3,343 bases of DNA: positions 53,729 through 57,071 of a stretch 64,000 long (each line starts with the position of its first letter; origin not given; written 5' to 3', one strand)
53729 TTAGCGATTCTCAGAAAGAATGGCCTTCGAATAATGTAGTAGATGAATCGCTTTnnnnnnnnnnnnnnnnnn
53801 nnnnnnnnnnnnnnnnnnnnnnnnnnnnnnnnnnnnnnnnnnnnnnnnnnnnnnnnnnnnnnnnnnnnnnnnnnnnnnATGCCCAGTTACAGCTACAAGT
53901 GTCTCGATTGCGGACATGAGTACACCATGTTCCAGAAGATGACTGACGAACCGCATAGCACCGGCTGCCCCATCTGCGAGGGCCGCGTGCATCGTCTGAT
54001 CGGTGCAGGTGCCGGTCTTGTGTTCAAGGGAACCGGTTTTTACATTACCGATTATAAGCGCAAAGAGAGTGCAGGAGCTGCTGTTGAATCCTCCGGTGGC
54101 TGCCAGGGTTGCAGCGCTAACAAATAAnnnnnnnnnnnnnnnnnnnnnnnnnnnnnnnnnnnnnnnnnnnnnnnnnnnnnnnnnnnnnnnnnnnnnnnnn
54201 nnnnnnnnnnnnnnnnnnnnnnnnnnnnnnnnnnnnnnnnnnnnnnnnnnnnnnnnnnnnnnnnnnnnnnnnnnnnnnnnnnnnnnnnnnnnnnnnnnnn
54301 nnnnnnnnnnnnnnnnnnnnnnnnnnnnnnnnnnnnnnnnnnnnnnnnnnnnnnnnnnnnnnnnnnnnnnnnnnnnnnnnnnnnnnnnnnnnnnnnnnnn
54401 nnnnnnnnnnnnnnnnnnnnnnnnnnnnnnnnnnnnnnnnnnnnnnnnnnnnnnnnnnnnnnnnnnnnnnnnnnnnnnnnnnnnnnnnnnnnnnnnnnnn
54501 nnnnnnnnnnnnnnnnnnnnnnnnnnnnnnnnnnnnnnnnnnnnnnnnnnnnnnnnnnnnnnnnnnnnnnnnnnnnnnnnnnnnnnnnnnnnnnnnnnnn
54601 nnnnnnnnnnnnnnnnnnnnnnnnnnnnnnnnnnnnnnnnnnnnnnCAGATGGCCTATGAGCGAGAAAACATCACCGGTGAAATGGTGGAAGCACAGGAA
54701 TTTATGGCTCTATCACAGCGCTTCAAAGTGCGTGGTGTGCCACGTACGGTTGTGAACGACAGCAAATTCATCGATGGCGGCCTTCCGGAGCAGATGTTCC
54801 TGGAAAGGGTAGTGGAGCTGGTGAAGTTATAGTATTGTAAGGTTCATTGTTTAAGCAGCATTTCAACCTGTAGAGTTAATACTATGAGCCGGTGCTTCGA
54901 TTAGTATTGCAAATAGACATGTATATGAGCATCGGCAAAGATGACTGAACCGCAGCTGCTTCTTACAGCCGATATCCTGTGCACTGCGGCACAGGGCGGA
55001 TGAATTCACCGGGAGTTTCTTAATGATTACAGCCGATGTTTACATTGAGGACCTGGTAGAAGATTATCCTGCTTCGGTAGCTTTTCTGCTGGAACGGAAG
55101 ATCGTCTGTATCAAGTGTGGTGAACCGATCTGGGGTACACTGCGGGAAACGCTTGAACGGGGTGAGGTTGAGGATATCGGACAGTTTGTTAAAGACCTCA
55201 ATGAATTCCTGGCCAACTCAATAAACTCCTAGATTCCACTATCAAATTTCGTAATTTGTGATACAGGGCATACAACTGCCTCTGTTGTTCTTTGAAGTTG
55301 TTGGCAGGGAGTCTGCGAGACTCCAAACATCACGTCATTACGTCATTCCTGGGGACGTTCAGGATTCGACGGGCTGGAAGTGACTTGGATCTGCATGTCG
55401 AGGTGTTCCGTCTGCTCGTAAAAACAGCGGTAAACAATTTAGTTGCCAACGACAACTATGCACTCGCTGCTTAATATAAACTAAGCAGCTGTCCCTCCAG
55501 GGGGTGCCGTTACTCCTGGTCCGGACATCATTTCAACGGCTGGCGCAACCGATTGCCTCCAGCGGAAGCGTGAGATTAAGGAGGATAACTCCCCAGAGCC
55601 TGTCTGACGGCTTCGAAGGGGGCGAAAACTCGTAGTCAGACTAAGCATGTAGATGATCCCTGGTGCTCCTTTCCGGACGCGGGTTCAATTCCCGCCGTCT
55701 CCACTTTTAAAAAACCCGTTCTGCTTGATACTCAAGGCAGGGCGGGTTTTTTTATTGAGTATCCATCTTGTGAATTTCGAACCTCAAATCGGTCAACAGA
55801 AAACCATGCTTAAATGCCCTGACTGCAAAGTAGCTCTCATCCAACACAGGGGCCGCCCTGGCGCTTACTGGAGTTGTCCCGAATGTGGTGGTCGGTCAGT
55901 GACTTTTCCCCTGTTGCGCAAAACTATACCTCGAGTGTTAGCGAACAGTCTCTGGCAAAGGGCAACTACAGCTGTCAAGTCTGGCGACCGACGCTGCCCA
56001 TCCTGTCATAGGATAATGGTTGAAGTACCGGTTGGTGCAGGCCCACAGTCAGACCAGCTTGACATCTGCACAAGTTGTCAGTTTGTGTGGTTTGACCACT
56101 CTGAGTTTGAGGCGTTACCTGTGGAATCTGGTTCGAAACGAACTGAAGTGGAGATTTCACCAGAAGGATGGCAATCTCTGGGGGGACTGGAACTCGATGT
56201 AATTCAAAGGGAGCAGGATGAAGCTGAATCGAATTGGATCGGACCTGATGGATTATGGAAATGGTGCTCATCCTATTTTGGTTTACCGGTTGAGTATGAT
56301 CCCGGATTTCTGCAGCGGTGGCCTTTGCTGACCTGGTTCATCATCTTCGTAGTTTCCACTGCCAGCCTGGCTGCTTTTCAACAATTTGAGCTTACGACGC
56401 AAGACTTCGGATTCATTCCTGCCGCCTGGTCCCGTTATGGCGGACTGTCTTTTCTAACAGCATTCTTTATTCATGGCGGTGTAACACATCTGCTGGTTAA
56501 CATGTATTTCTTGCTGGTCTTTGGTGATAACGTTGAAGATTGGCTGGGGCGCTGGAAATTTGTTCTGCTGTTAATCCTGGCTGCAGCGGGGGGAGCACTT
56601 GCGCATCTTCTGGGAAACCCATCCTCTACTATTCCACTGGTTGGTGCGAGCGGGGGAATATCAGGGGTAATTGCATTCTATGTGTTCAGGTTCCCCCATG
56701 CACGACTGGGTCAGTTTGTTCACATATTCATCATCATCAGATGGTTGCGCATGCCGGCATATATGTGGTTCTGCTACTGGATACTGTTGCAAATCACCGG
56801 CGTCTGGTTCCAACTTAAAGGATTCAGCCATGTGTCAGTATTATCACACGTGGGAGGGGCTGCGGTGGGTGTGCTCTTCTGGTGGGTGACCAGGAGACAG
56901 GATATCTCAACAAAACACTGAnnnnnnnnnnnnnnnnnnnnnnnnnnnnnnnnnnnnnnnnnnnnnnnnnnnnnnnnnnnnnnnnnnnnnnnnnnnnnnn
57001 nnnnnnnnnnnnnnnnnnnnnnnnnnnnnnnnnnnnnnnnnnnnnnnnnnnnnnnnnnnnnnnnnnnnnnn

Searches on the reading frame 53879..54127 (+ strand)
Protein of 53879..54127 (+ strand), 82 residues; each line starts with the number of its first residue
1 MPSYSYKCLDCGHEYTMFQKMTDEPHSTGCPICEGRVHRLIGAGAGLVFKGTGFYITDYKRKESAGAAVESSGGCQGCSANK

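Call 53: search_protein_families(library=ncbifam, proteins=[window:53879-54127:+], max_evalue=0.01)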
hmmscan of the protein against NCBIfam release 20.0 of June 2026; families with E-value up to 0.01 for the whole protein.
window:53879-54127:+ (82 aa): 2 families
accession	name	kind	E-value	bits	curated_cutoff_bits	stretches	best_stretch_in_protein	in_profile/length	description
TIGR02605.1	CxxC_CxxC_SSSS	subfamily_domain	1e-14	54.3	31.3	1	1-53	1-52/52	FmdB family zinc ribbon protein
NF053663.1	RPWMISH_prot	domain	1.8e-06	28.7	120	1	1-45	1-44/115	RPWMISH domain-containing protein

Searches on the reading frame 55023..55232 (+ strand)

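Call 53: search_protein_families(library=ncbifam, proteins=[window:55023-55232:+], max_evalue=0.01)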
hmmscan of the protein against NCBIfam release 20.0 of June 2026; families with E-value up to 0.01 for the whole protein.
window:55023-55232:+ (69 aa): 1 family
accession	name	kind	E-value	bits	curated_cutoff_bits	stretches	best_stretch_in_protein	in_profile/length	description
TIGR03980.1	prismane_assoc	subfamily_domain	1.3e-05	25.1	44.95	1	2-60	1-58/58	hybrid cluster protein-associated redox disulfide domain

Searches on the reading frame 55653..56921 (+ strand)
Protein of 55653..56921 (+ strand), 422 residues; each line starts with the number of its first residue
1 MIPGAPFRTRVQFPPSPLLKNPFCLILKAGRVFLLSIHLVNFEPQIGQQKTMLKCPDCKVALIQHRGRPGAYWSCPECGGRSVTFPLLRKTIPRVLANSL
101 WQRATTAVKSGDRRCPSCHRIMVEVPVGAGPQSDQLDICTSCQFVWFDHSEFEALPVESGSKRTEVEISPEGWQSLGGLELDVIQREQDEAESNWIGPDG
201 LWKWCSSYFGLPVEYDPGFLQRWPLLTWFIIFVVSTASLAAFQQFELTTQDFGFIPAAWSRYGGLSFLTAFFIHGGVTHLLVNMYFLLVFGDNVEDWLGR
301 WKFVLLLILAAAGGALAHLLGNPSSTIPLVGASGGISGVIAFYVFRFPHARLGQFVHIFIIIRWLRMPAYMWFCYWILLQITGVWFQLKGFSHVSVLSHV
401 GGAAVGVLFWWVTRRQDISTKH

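Call 36: search_protein_families(library=pfam, proteins=[window:55653-56921:+], max_evalue=0.00001)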
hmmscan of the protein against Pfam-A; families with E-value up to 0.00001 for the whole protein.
window:55653-56921:+ (422 aa): 2 families
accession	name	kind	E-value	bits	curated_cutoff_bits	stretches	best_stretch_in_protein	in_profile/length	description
PF01694.28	Rhomboid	-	1.2e-26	94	22.6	1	266-415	6-142/143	Rhomboid domain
PF13453.11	Zn_ribbon_TFIIB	-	1.4e-08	34.4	22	0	114-155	1-38/41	Transcription factor zinc-finger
